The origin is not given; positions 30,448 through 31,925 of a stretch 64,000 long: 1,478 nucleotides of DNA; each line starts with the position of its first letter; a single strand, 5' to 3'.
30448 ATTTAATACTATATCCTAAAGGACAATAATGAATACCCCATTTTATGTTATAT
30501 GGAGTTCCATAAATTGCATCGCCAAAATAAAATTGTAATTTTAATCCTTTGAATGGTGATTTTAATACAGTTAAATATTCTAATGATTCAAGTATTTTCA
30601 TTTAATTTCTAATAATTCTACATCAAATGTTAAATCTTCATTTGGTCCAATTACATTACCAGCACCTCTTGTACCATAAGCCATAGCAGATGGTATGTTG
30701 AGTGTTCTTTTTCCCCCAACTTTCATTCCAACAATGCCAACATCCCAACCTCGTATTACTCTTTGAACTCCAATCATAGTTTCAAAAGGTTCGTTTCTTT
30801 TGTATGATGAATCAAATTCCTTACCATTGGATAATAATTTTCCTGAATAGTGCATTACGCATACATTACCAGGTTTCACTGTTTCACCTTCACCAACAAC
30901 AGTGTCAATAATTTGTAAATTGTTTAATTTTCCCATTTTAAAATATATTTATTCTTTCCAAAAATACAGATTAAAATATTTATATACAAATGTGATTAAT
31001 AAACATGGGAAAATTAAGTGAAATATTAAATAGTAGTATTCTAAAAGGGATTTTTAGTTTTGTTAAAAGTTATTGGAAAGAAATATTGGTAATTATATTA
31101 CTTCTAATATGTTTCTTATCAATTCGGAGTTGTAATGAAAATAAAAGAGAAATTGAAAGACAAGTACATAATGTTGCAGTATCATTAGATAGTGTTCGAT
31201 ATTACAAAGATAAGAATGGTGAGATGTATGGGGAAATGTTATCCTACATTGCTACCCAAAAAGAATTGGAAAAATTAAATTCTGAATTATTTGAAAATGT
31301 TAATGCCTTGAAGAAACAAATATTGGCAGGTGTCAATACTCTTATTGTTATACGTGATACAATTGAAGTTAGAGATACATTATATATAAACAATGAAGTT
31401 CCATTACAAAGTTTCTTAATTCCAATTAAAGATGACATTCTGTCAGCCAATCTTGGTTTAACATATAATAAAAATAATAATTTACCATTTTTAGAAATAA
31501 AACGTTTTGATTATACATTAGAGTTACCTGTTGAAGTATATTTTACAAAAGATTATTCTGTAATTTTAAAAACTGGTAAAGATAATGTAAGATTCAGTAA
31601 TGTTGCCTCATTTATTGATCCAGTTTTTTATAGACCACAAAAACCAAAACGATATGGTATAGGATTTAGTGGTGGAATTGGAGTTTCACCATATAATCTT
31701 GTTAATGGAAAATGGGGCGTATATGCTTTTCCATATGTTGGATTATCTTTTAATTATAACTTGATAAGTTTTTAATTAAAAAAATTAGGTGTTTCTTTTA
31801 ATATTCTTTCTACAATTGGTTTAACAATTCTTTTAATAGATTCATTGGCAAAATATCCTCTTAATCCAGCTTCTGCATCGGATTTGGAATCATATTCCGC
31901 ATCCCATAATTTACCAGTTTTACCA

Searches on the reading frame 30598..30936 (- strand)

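Call 42: search_protein_families(library=pfam, proteins=[window:30598-30936:-], max_evalue=0.001)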
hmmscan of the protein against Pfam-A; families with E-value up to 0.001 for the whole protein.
window:30598-30936:- (112 aa): 1 family
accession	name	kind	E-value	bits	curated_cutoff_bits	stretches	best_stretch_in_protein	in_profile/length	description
PF00254.34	FKBP_C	-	3.3e-32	111.1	21.1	1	18-109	3-94/94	FKBP-type peptidyl-prolyl cis-trans isomerase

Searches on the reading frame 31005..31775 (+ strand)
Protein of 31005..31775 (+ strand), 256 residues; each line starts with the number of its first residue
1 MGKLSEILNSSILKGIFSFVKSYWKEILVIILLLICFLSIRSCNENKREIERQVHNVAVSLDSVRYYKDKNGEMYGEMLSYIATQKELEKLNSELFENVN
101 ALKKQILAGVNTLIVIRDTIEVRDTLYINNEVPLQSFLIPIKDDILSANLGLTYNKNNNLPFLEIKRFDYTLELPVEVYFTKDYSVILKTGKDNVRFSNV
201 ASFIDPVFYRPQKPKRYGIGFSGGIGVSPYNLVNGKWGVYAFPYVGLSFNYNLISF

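Call 18: search_protein_families(library=pfam, proteins=[window:31005-31775:+], max_evalue=0.01)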
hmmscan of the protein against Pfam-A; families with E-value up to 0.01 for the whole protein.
window:31005-31775:+ (256 aa): 2 families
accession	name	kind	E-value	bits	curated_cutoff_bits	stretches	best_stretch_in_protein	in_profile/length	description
PF20647.2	DUF6808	-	0.0013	19.2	24.4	1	209-254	50-86/86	Domain of unknown function (DUF6808)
PF20186.3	DUF6549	-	0.0033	17.8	27.4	1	47-128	2-88/167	Family of unknown function (DUF6549)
